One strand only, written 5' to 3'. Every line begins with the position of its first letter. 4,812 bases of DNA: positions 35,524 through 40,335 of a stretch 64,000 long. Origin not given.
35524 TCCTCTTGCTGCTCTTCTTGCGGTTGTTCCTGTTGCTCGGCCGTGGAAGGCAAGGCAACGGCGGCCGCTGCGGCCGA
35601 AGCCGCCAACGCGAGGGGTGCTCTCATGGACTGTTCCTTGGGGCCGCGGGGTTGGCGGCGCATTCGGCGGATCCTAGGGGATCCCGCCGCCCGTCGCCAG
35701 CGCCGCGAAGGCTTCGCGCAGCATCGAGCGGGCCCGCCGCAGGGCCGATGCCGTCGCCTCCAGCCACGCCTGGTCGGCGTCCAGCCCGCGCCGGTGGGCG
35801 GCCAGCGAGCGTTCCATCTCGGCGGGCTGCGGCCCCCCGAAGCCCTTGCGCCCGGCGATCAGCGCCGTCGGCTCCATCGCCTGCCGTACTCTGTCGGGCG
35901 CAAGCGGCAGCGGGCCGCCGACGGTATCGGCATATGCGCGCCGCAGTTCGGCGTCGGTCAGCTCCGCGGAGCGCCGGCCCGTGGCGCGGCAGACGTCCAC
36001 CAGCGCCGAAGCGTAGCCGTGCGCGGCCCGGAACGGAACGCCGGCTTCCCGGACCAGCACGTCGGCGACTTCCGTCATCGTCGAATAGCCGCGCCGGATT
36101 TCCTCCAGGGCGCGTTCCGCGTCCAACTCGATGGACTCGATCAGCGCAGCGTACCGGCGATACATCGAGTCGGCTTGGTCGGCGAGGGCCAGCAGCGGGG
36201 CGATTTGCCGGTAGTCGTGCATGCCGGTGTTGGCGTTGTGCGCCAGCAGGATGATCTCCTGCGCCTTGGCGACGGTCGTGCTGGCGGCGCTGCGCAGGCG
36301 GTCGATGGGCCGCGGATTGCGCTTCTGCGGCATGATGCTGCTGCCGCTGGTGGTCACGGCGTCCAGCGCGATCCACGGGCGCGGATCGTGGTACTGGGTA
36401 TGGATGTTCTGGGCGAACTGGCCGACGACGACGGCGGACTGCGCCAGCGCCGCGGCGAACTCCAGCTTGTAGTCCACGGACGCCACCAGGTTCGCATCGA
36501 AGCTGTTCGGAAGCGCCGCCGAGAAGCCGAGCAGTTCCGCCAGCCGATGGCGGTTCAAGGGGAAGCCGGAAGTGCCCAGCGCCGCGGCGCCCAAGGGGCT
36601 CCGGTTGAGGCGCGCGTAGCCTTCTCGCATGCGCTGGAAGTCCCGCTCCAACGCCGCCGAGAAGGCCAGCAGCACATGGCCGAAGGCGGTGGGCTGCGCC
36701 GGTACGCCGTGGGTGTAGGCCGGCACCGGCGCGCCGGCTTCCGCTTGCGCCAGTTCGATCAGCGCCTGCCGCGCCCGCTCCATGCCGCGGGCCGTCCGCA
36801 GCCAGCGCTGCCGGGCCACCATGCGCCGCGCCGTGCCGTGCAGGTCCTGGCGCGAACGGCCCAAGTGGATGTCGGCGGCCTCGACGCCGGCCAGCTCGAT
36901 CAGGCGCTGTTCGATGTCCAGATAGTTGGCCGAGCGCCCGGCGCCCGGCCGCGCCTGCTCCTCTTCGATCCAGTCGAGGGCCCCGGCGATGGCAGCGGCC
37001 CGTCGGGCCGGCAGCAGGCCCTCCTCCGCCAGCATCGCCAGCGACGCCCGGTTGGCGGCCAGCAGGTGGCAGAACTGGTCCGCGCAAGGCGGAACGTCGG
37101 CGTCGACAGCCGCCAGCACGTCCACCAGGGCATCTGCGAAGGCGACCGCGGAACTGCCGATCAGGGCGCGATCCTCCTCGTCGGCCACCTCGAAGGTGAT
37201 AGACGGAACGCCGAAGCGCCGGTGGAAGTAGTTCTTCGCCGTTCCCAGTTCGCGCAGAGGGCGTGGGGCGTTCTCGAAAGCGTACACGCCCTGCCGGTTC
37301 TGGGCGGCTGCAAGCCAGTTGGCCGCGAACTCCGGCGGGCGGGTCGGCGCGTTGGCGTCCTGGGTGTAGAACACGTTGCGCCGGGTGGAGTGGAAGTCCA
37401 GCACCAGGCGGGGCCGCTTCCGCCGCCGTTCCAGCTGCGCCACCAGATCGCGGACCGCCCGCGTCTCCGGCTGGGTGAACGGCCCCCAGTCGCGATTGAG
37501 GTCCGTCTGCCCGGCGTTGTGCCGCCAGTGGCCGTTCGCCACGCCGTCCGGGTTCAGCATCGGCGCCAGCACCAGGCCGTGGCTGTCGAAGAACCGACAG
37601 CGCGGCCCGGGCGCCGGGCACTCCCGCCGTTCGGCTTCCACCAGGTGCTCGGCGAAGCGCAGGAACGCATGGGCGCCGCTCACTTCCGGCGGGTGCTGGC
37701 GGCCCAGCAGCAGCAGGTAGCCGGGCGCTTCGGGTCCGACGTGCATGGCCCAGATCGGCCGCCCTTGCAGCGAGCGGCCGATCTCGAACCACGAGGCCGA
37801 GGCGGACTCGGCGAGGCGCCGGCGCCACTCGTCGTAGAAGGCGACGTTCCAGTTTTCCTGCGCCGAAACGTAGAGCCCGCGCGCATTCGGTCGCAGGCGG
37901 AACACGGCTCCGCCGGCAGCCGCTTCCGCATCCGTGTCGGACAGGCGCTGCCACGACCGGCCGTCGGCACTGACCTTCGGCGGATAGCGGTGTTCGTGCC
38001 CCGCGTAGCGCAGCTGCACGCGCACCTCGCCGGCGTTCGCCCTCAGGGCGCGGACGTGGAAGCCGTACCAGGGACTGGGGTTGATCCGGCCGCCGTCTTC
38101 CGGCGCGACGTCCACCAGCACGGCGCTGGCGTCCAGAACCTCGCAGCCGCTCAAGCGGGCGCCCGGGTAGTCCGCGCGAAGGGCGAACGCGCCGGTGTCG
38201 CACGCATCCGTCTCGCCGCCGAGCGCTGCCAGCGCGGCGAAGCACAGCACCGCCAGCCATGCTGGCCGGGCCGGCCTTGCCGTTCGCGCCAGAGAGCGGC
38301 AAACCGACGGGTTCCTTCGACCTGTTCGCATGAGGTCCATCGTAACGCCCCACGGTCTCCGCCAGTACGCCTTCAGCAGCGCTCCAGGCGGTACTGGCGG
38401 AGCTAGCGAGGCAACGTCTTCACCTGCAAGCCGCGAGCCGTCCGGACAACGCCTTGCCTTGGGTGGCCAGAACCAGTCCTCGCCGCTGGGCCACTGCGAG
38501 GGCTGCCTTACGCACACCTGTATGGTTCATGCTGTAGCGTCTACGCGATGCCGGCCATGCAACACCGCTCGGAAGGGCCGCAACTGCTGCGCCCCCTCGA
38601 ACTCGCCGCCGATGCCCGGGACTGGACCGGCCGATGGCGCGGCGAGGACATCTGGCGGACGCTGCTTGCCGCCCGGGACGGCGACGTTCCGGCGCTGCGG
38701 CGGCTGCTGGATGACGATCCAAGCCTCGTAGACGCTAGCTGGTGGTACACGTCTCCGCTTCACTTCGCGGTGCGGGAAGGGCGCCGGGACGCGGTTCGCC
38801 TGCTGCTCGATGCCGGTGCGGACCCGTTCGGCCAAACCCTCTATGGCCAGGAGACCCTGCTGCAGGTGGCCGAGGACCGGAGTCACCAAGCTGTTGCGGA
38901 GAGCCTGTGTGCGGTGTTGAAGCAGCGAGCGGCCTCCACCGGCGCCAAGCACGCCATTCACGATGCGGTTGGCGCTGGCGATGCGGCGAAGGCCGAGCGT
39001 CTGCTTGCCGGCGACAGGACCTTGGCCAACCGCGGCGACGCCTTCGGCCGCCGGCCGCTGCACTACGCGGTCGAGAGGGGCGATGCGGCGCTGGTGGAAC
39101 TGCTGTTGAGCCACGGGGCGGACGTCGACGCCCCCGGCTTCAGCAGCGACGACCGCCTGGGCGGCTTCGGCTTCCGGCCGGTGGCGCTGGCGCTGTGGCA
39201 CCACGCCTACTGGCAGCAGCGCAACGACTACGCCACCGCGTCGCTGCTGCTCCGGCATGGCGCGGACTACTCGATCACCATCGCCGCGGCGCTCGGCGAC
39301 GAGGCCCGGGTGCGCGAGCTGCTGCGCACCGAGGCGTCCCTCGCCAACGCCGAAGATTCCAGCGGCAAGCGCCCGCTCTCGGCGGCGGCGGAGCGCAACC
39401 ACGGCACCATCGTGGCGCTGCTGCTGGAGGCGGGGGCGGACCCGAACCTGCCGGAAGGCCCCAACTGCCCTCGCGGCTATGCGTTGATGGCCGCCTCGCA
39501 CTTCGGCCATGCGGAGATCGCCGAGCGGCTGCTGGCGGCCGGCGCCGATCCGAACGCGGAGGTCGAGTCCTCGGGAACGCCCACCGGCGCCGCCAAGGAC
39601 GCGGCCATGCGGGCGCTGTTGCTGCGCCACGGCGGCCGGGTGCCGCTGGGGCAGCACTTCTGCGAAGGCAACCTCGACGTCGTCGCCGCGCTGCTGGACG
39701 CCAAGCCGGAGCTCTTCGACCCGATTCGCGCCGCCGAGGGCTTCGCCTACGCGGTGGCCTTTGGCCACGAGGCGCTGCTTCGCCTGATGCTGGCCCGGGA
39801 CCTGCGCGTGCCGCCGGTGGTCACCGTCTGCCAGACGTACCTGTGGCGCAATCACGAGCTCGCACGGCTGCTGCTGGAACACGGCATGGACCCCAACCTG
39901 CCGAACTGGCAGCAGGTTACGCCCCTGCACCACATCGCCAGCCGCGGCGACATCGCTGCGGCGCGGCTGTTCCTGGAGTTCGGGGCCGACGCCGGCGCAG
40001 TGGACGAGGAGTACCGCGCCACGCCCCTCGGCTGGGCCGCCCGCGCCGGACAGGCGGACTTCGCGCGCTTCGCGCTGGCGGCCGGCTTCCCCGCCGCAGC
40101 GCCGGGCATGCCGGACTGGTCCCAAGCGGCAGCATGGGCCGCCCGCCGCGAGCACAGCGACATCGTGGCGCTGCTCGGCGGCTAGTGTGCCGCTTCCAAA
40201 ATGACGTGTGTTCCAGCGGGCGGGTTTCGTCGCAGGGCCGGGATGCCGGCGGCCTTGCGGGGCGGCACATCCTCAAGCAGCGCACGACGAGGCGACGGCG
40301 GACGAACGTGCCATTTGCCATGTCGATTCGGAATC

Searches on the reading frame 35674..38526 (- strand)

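Call 41: search_protein_families(library=pfam, proteins=[window:35674-38526:-], max_evalue=0.0001)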
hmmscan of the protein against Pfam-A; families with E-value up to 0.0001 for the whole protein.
window:35674-38526:- (950 aa): 4 families
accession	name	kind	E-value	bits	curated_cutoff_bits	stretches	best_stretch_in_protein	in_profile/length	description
PF00206.25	Lyase_1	-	3.4e-32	112.5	27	1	499-748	39-307/312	Lyase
PF00246.29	Peptidase_M14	-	6.3e-15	56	21.6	1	242-451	14-265/286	Zinc carboxypeptidase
PF14698.11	ASL_C2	-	5.9e-13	49.5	27.3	1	814-890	1-68/69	Argininosuccinate lyase C-terminal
PF24827.1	AstE_AspA_cat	-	1.8e-09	37.8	25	1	319-449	39-169/192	Succinylglutamate desuccinylase/Aspartoacylase catalytic domain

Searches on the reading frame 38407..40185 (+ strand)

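Call 41: search_protein_families(library=pfam, proteins=[window:38407-40185:+], max_evalue=0.0001)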
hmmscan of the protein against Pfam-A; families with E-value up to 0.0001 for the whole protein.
window:38407-40185:+ (592 aa): 6 families
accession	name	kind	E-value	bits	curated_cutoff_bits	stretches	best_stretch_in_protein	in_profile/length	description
PF12796.13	Ank_2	-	5.3e-55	184.4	27.3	6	292-384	3-88/90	Ankyrin repeats (3 copies)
PF00023.36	Ank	-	1.8e-38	128.8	21.1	2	214-243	2-31/33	Ankyrin repeat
PF13857.12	Ank_5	-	4.4e-34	116.6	27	2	489-541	1-53/56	Ankyrin repeats (many copies)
PF13606.12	Ank_3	-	5.1e-29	97.1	22.3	0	214-242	2-30/30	Ankyrin repeat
PF13637.12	Ank_4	-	4.7e-28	97.1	22.7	1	481-523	8-50/50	Ankyrin repeats (many copies)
PF24521.3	Ank_KRIT1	-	2.3e-14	53.8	80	0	280-347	12-74/149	KRIT1 ankyrin-repeats domain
